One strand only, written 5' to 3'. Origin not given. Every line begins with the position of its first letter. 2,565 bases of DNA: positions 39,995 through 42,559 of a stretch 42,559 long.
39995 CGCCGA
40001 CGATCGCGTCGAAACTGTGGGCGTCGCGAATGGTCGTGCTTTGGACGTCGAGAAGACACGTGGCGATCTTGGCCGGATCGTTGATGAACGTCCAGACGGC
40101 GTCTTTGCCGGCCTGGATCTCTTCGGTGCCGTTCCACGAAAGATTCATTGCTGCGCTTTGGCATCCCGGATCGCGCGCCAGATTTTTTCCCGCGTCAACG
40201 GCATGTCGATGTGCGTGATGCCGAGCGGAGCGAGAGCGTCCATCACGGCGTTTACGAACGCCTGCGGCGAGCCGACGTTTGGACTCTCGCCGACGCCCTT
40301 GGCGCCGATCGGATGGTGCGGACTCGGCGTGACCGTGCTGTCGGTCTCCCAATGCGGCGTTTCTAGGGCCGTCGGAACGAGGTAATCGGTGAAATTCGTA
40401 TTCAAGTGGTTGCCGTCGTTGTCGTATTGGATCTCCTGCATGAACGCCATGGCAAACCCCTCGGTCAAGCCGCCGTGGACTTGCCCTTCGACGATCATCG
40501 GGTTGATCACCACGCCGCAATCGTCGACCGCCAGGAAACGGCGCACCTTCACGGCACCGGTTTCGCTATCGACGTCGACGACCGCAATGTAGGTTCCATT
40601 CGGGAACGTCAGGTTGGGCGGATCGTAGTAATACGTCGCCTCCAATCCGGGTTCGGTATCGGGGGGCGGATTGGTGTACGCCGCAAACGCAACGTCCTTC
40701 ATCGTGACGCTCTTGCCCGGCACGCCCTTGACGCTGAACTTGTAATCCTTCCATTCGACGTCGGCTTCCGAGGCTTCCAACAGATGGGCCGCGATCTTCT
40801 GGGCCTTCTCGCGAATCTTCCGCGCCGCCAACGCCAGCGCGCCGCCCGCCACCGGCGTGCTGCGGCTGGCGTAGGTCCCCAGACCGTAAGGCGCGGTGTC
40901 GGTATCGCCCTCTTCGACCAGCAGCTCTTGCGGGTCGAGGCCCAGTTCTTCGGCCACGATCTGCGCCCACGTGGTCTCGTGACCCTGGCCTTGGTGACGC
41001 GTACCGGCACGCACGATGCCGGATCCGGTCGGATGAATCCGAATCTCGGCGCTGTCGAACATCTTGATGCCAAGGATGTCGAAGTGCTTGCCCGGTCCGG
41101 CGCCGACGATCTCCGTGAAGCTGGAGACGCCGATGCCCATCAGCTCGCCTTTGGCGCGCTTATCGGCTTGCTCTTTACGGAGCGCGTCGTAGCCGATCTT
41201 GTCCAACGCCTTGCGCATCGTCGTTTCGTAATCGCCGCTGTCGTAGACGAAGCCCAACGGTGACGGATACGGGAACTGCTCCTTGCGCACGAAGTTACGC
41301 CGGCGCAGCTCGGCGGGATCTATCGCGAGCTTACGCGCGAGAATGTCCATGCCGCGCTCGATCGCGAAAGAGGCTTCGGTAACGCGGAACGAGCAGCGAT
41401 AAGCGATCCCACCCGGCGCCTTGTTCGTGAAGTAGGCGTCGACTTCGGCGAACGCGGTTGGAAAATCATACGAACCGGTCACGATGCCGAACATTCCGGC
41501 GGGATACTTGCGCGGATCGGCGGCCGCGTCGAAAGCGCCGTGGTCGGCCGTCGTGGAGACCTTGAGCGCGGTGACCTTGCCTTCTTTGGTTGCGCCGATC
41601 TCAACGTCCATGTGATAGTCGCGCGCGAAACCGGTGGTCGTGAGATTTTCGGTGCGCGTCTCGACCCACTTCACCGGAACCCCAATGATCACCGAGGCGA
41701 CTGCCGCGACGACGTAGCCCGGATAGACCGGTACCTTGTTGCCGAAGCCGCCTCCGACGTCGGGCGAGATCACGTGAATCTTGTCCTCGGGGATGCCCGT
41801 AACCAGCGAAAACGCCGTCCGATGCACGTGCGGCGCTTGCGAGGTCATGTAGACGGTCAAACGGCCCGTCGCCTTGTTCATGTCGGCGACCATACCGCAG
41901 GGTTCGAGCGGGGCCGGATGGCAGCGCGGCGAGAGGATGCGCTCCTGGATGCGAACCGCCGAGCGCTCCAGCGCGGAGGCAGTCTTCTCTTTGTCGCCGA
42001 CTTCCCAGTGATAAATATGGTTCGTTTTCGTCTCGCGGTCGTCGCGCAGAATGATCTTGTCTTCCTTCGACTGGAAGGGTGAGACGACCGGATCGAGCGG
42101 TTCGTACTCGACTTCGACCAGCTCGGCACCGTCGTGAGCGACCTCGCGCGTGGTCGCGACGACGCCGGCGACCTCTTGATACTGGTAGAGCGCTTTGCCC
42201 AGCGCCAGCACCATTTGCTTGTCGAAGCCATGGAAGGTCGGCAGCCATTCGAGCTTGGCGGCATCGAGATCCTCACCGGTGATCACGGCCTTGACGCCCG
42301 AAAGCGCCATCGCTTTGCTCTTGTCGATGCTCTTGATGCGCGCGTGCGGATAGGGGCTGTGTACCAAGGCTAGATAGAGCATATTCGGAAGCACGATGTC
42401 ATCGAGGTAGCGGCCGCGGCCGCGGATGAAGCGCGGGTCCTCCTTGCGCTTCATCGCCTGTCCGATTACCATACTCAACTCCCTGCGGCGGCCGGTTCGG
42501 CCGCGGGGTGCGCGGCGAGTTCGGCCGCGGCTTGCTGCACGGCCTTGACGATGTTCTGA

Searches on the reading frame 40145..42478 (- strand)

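Call 55: search_protein_families(library=pfam, proteins=[window:40145-42478:-], max_evalue=0.001)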
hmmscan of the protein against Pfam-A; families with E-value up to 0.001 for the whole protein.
window:40145-42478:- (777 aa): 3 families
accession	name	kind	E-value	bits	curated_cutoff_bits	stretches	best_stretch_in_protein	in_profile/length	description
PF20256.3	MoCoBD_2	-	1.2e-88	297.7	27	1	423-708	1-283/283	Molybdopterin cofactor-binding domain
PF02738.23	MoCoBD_1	-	1.4e-69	234.4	27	1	149-396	4-244/244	Molybdopterin cofactor-binding domain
PF01315.27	Ald_Xan_dh_C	-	3.2e-30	105.1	31.3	1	20-128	2-109/110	Aldehyde oxidase and xanthine dehydrogenase, a/b hammerhead domain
